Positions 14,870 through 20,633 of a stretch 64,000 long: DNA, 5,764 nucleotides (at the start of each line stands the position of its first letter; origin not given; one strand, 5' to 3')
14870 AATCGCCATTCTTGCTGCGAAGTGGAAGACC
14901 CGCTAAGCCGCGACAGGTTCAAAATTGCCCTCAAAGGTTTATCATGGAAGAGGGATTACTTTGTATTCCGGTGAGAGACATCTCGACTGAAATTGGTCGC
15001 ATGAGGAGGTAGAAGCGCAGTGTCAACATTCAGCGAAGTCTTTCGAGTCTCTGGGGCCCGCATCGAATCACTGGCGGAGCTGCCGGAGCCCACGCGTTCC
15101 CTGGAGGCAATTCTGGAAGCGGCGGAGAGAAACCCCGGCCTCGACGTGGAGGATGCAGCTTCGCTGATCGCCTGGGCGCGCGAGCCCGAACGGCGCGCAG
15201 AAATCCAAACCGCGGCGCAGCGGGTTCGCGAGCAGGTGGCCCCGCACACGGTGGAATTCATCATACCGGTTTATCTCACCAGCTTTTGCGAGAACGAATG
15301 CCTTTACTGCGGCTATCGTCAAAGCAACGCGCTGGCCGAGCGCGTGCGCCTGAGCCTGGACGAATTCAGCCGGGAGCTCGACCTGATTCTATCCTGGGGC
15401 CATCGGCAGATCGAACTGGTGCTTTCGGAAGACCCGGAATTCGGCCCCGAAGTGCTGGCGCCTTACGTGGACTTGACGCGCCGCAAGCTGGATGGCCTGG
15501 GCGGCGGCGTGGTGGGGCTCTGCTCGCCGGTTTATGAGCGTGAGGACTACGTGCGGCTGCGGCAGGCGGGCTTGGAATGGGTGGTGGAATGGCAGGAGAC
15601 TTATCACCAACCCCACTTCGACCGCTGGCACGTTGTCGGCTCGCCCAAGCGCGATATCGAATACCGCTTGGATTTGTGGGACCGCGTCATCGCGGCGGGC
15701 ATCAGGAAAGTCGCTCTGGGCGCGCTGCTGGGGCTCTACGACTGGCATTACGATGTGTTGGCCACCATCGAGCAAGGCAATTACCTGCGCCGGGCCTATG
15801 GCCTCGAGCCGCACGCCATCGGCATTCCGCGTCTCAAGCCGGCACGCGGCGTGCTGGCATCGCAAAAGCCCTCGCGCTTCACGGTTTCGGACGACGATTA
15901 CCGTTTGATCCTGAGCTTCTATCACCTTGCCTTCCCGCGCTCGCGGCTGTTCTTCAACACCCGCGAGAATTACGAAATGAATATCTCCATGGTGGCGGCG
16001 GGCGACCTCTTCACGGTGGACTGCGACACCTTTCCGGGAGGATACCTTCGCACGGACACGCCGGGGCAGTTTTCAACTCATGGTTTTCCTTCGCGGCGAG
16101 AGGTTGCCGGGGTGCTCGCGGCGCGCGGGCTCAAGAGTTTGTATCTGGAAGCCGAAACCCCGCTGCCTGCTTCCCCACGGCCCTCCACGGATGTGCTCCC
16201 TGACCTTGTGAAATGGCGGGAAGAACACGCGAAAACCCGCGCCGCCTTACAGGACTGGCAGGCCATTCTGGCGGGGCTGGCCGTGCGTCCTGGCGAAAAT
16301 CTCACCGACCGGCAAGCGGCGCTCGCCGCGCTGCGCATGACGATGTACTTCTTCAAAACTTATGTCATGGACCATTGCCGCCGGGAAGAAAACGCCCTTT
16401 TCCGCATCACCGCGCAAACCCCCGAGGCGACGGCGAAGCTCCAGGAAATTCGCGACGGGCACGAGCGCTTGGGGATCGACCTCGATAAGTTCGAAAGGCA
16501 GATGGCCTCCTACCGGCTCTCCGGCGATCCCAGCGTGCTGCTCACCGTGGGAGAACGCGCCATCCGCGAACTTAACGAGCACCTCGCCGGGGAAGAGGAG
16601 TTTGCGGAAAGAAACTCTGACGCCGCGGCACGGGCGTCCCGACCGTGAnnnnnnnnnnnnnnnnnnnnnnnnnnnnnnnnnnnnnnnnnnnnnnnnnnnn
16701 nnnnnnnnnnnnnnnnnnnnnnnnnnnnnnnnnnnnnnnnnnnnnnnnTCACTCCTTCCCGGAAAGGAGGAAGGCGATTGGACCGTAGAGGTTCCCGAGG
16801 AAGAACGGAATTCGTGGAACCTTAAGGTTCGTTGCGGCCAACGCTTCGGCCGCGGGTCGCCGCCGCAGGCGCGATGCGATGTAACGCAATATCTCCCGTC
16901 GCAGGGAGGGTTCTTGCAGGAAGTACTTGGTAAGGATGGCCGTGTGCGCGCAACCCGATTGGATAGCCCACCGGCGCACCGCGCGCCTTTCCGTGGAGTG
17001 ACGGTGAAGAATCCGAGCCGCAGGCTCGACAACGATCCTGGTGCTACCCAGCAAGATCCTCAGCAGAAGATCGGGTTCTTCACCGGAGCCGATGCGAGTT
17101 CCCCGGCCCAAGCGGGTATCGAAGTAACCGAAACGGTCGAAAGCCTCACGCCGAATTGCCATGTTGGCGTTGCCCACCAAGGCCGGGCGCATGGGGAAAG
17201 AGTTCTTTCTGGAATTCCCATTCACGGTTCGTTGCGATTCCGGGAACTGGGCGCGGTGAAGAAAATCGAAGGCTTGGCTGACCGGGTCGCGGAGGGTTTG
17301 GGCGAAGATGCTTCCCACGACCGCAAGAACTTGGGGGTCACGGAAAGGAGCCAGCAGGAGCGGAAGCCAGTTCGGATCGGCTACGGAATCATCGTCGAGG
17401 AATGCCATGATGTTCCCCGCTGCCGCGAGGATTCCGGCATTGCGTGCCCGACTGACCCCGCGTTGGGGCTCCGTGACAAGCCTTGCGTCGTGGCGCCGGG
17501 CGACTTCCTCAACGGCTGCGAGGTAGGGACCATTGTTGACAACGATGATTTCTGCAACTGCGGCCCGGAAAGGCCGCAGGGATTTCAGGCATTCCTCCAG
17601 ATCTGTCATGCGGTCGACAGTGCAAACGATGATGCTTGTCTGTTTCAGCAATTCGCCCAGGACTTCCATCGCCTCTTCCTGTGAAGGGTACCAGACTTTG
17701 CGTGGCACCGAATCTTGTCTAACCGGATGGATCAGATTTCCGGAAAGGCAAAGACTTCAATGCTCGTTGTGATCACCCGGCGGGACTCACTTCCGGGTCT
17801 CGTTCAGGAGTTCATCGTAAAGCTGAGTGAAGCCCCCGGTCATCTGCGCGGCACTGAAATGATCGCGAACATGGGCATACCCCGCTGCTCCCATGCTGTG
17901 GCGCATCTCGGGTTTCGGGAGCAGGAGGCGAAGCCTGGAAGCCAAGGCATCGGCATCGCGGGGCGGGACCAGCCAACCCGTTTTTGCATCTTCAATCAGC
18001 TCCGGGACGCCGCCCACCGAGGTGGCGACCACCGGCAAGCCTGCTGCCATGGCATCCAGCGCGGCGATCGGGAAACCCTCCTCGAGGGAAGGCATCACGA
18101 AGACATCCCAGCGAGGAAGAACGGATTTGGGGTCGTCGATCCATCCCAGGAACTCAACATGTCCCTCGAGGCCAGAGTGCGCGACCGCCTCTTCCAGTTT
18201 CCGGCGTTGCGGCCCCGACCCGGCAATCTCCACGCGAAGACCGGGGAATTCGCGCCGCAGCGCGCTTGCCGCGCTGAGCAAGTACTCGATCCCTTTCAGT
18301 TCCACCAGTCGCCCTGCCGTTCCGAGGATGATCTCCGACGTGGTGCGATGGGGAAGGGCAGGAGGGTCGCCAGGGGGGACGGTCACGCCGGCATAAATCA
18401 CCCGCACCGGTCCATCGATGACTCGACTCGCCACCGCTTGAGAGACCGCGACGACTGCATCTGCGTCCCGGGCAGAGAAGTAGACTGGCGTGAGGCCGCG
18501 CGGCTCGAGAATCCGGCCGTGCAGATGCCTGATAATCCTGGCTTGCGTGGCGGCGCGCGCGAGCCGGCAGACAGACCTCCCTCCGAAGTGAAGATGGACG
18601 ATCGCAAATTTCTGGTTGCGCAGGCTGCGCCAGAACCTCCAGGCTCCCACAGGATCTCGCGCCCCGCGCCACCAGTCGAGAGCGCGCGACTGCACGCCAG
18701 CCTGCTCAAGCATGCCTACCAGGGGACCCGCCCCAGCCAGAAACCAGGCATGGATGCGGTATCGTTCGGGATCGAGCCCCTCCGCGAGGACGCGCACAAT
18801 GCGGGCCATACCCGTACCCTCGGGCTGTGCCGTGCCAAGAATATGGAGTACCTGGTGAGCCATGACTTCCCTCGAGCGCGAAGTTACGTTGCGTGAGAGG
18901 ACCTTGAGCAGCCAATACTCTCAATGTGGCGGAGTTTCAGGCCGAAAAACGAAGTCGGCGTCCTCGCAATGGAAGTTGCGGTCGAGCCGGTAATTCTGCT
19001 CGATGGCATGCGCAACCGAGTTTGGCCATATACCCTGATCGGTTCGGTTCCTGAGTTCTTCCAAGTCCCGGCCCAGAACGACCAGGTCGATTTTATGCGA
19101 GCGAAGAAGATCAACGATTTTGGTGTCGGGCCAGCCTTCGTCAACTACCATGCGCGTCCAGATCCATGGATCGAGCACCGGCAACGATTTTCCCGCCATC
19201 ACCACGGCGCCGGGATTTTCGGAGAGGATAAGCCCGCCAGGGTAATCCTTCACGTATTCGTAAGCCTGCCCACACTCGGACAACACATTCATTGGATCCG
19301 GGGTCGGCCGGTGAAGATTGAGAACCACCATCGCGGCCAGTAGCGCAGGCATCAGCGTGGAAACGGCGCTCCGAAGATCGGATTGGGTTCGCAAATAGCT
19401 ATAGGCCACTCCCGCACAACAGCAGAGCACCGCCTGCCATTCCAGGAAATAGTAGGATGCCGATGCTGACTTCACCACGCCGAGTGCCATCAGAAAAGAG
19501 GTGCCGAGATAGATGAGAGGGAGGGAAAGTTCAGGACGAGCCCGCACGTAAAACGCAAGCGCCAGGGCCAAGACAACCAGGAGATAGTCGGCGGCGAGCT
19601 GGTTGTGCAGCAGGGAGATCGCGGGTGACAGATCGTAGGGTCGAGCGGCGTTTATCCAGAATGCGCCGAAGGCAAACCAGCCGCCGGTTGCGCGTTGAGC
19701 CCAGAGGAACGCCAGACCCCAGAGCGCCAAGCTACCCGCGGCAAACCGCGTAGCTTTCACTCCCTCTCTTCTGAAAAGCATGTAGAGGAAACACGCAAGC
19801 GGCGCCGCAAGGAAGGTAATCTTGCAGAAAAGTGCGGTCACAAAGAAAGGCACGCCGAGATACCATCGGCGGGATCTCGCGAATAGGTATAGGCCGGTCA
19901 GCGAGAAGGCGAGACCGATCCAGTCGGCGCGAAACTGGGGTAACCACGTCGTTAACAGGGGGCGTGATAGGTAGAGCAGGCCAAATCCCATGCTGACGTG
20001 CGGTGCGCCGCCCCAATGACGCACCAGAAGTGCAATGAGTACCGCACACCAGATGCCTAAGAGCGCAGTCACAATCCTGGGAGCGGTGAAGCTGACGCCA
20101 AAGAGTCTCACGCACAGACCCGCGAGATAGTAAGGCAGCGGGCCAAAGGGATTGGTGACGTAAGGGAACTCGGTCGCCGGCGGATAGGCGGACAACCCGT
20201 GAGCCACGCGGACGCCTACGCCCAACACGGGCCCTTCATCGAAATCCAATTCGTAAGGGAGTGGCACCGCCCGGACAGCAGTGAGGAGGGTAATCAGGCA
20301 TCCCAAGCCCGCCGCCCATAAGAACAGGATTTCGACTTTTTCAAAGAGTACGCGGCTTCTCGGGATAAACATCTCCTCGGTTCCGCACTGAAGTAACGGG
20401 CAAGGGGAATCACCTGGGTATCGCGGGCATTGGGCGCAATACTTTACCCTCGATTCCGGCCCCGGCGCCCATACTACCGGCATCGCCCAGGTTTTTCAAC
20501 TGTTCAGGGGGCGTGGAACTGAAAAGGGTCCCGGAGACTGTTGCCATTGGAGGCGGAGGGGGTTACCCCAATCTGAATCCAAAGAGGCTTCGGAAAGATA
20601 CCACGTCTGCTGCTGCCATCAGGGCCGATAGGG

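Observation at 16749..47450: About eleven GT-C-like membrane glycosyltransferase candidates packed into one 31-kb envelope-glycan island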

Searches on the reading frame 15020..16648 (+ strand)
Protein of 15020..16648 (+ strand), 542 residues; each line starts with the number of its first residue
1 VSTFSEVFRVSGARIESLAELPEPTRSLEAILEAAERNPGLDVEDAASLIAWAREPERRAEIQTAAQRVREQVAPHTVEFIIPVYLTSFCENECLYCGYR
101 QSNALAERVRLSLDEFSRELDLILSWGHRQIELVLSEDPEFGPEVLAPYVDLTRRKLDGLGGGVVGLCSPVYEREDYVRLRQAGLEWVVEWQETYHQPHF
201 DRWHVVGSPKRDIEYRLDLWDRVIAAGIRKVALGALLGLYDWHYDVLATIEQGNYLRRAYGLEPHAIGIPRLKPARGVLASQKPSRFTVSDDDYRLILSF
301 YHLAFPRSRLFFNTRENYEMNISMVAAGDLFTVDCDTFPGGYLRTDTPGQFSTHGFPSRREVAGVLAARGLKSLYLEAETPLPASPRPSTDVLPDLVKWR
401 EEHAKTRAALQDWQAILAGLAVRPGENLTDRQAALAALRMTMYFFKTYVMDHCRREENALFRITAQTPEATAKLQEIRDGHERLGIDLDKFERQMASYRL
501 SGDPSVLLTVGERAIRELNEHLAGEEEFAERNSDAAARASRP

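Call 37: search_protein_families(library=pfam, proteins=[window:15020-16648:+], max_evalue=0.001)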
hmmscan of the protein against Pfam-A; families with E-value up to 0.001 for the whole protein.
window:15020-16648:+ (542 aa): 2 families
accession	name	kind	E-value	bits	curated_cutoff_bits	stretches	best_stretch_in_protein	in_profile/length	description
PF01814.28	Hemerythrin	-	8.6e-09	36.4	25.3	1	398-527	5-121/127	Hemerythrin HHE cation binding domain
PF04055.27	Radical_SAM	-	1.2e-07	32.4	29.5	1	85-238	2-153/166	Radical SAM superfamily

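Call 50: search_protein_families(library=ncbifam, proteins=[window:15020-16648:+], max_evalue=0.0001)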
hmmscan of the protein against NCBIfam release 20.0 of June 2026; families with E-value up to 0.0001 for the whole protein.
window:15020-16648:+ (542 aa): 8 families
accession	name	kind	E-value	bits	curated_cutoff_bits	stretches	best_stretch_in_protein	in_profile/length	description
TIGR02351.2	thiH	equivalog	2.5e-53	181.5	380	1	37-375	31-360/364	2-iminoacetate synthase ThiH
TIGR03955.1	rSAM_HydG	equivalog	9.8e-39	133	312.15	1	28-347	34-352/470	[FeFe] hydrogenase H-cluster radical SAM maturase HydG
TIGR04158.1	rSAM_MIA_synth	equivalog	9.7e-18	64.1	400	2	192-322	178-305/368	3-methyl-2-indolic acid synthase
TIGR03910.1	pyrrolys_PylB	equivalog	4.7e-17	61.9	348.2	1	26-206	3-183/347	methylornithine synthase PylB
TIGR03956.1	rSAM_HydE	equivalog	2.7e-12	46.6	254.6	1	38-205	8-171/340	[FeFe] hydrogenase H-cluster radical SAM maturase HydE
NF005609.0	PRK07360.1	equivalog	1.1e-08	34.2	426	1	26-115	6-96/374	7,8-didemethyl-8-hydroxy-5-deazariboflavin synthase subunit CofH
TIGR03551.1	F420_cofH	equivalog_domain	1.1e-05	24.5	374.1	1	55-120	13-79/345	5-amino-6-(D-ribitylamino)uracil--L-tyrosine 4-hydroxyphenyl transferase CofH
TIGR03699.1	menaquin_MqnC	equivalog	4.3e-05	22.5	428.1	1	60-140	18-101/342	cyclic dehypoxanthinyl futalosine synthase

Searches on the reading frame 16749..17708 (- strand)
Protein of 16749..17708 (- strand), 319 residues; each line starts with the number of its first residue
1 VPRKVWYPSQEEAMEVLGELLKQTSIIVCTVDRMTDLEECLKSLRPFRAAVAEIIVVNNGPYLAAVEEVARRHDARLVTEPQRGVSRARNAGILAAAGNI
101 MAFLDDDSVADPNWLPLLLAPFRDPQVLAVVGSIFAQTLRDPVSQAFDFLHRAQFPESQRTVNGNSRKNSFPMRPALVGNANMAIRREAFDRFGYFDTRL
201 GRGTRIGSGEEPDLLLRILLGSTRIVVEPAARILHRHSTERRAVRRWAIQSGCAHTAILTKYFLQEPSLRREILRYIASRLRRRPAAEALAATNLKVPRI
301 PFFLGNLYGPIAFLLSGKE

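Call 4: search_protein_families(library=pfam, proteins=[window:16749-17708:-], max_evalue=0.01)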
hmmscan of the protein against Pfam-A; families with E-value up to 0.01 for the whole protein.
window:16749-17708:- (319 aa): 4 families
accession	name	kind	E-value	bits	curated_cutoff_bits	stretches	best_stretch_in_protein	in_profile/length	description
PF00535.33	Glycos_transf_2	-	1.4e-21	77.6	23.3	1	25-140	1-121/168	Glycosyl transferase family 2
PF13641.12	Glyco_tranf_2_3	-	3e-12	47.5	27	1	24-241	3-217/230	Glycosyltransferase like family 2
PF10111.15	Glyco_tranf_2_2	-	1.4e-05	25.2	27.3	1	37-237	15-217/276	Glycosyltransferase like family 2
PF13632.12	Glyco_trans_2_3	-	0.00072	19.9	27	1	102-233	3-121/198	Glycosyl transferase family group 2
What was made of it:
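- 16749..17708 (-): g01, stand-alone GT2 glycosyltransferase (319 aa, no TM helix). Pfam Glycos_transf_2 at 1.4e-21 (call 4).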

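Call 50: search_protein_families(library=ncbifam, proteins=[window:16749-17708:-], max_evalue=0.0001)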
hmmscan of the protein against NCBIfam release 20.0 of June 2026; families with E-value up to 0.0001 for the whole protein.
window:16749-17708:- (319 aa): 8 families
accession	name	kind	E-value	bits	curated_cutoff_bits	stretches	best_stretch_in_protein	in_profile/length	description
TIGR03965.1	mycofact_glyco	equivalog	1.5e-28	99.9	280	1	21-240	73-285/467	mycofactocin biosynthesis glycosyltransferase MftF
NF041394.1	GtaseAglG_Halo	equivalog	5.6e-18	65.3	440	1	24-250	3-229/304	glucosyl-dolichyl phosphate glucuronosyltransferase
NF041875.1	EPS_EpsD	equivalog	2.4e-16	60.1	370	1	25-262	2-234/325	exopolysaccharide biosynthesis glycosyltransferase EpsD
NF007482.0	PRK10073.1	equivalog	1.4e-11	44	423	1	23-119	7-107/334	glycosyltransferase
TIGR04283.1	glyco_like_mftF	equivalog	2.3e-10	40.4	182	1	25-127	2-102/221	TIGR04283 family arsenosugar biosynthesis glycosyltransferase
NF038302.1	EPS_HpsE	equivalog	1.2e-09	37.6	300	1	25-136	4-126/307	hormogonium polysaccharide biosynthesis glycosyltransferase HpsE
NF038299.1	EPS_HpsN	equivalog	1.8e-09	37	425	1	24-236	3-221/317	hormogonium polysaccharide biosynthesis glycosyltransferase HpsN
TIGR03937.1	PgaC_IcaA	equivalog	8.7e-06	24.9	422.3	1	21-132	44-161/407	poly-beta-1,6-N-acetyl-D-glucosamine synthase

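Call 86: search_solved_structures(query=window:16749-17708:-, max_evalue=0.001)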
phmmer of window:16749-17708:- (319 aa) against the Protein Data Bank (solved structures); distinct sequences matched with E-value up to 0.001: 8.
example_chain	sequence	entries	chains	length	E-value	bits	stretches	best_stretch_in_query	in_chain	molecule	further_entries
9jma_A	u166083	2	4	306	1.3e-09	40.9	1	24-157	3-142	GalNAc(5)-diNAcBac-PP-undecaprenol beta-1,3-glucosyltransferase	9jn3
9omj_A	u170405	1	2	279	1.2e-05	27.9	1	26-129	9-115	Glycosyltransferase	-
9omm_A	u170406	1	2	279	1.2e-05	27.8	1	26-129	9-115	Glycosyltransferase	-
9omh_A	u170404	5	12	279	1.3e-05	27.8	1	26-129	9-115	Glycosyltransferase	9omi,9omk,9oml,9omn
5nqa_A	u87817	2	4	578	0.00018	24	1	72-239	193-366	Polypeptide N-acetylgalactosaminyltransferase 4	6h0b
2z87_A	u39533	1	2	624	0.00019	24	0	67-131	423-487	Chondroitin synthase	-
2z86_A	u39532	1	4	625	0.00019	24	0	67-131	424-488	Chondroitin synthase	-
5hea_A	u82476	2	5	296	0.00037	23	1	25-117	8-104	Putative glycosyltransferase (GalT1)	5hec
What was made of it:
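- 16749..17708 (-): Best PDB relative is PglI, which acts on a Und-PP-linked oligosaccharide, at 1.3e-9; no ArnC or GtrB hit (call 86).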

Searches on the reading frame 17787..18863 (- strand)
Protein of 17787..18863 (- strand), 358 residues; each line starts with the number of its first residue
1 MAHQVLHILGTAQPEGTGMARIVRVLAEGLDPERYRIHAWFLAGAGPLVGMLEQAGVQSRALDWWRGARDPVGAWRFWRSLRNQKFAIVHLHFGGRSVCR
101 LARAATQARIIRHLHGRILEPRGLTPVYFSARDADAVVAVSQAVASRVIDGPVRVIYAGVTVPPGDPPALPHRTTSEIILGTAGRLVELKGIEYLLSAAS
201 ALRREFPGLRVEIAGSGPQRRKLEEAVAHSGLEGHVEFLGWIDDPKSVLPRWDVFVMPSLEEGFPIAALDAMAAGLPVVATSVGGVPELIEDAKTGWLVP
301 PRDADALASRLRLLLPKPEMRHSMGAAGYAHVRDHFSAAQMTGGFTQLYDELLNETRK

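Call 4: search_protein_families(library=pfam, proteins=[window:17787-18863:-], max_evalue=0.01)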
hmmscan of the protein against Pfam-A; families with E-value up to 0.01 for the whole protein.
window:17787-18863:- (358 aa): 6 families
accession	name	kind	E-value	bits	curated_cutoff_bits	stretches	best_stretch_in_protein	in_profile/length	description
PF00534.26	Glycos_transf_1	-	1.4e-42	145.6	26.4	1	176-329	14-170/172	Glycosyl transferases group 1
PF13692.12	Glyco_trans_1_4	-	3.8e-41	141.1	27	1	179-315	3-140/142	Glycosyl transferases group 1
PF20706.3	GT4-conflict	-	9.4e-13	48.3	26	1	133-293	146-323/385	Family 4 Glycosyltransferase in conflict systems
PF13439.12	Glyco_transf_4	-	1.9e-12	48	28.5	1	18-160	3-166/170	Glycosyltransferase Family 4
PF13579.12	Glyco_trans_4_4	-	5.8e-12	46.7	29.7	1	17-150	1-144/158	Glycosyl transferase 4-like domain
PF13524.12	Glyco_trans_1_2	-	7.2e-08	32.9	25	1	201-340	8-137/144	Glycosyl transferase-like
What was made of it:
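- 17787..18863 (-): g02, GT4 glycosyltransferase (358 aa). Pfam Glycos_transf_1 at 1.4e-42 and Glyco_transf_4 (call 4).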

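Call 50: search_protein_families(library=ncbifam, proteins=[window:17787-18863:-], max_evalue=0.0001)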
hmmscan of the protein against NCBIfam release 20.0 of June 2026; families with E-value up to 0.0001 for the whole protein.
window:17787-18863:- (358 aa): 36 families (the best 25 are shown)
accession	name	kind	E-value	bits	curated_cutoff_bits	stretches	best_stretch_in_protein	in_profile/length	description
TIGR03088.1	stp2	hypoth_equivalog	2.6e-45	155.1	409.05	1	18-353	15-374/374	TIGR03088 family PEP-CTERM/XrtA system glycosyltransferase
NF041876.1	EPS_EpsE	equivalog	5.5e-39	134.5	400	1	74-340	102-384/389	exopolysaccharide biosynthesis GT4 family glycosyltransferase EpsE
TIGR03999.1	thiol_BshA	equivalog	3.9e-30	105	273.7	1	127-353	138-374/375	N-acetyl-alpha-D-glucosaminyl L-malate synthase BshA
TIGR04063.1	stp3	hypoth_equivalog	3.7e-23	82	442.05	1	177-353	213-396/397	TIGR04063 family PEP-CTERM/XrtA system glycosyltransferase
TIGR04005.1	wcaL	equivalog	4.4e-22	78.5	537.6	1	182-312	227-365/406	colanic acid biosynthesis glycosyltransferase WcaL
TIGR03449.1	mycothiol_MshA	equivalog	9.3e-22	77.5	462.5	1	176-353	219-404/406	D-inositol-3-phosphate glycosyltransferase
TIGR02149.1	glgA_Coryne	subfamily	1.7e-21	76.8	302.4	1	133-352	144-390/391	glycogen synthase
NF047684.1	TeichurnBiosyTuaC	equivalog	1.3e-20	73.7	550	1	180-353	222-390/391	teichuronic acid biosynthesis protein TuaC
NF038229.1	Glyco4_Geo_Pelo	equivalog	5.9e-19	68.3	400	1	131-353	107-337/338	GPMC system family 4 glycosyltransferase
NF038011.1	PelF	equivalog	4.1e-18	65.7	100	1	132-349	256-489/489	GT4 family glycosyltransferase PelF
NF038295.1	EPS_HpsP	equivalog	6.9e-17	61.5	550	1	184-352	214-387/388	hormogonium polysaccharide biosynthesis glycosyltransferase HpsP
TIGR04047.1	MSMEG_0565_glyc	hypoth_equivalog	7.9e-16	58.1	259.85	1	130-335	135-358/373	MSMEG_0565 family glycosyltransferase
NF047880.1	glyco_SdgA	exception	1.2e-15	57.1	800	1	182-325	320-464/488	serine-aspartate repeat adhesin O-glycosyltransferase SdgA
TIGR04157.1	glyco_rSAM_CFB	subfamily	3.8e-14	52.5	400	1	177-349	227-406/406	TIGR04157 family glycosyltransferase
NF046085.1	XrtY_assoc_Gly1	equivalog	6.6e-14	51.6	400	1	184-354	216-386/387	XrtY-associated glycosyltransferase XYAG1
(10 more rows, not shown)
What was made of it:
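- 17787..18863 (-): NCBIfam hits all fall below their cutoffs (call 50).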

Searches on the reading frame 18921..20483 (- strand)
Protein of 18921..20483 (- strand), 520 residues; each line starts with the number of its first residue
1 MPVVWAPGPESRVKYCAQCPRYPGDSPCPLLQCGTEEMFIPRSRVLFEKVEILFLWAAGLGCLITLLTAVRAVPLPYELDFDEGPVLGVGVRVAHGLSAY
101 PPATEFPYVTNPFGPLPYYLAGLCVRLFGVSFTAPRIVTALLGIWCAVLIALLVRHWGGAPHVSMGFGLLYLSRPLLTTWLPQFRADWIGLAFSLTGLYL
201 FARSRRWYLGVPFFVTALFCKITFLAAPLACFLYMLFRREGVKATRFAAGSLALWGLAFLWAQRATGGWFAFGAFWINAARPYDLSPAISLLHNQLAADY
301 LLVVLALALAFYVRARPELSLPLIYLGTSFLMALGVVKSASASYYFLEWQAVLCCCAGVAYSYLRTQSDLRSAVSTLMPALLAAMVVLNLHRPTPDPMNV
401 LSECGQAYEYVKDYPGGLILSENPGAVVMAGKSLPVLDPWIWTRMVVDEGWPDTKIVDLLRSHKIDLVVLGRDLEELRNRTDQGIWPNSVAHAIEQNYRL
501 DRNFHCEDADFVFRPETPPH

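Call 3: search_protein_families(library=pfam, proteins=[window:18921-20483:-], max_evalue=0.01)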
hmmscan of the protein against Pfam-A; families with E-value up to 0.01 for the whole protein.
window:18921-20483:- (520 aa): 1 family
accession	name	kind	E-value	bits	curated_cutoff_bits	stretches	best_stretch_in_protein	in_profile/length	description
PF13231.12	PMT_2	-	5.5e-05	23.9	26.1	1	115-253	4-147/160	Dolichyl-phosphate-mannose-protein mannosyltransferase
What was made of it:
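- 18921..20483 (-): g03, GT-C candidate of the PMT_2-like g03/g17 family (520 aa), motif DFDEG at residue 80. PMT_2 scores 23.9 bits, below the gathering score of 26.1 (call 3).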

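Call 8: search_protein_families(library=ncbifam, proteins=[window:18921-20483:-], max_evalue=1)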
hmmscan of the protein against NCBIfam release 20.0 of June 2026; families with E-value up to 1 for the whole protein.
window:18921-20483:- (520 aa): 2 families
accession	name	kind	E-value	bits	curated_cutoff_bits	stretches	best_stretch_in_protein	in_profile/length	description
TIGR03663.1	TIGR03663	subfamily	0.00034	19.7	126.25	1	113-220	51-160/435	flippase activity-associated protein Agl23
NF046093.1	AZOBR_p60025_fam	subfamily_domain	0.00053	19.3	150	1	122-249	102-225/232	AZOBR_p60025 family cell surface glycopolymer formation protein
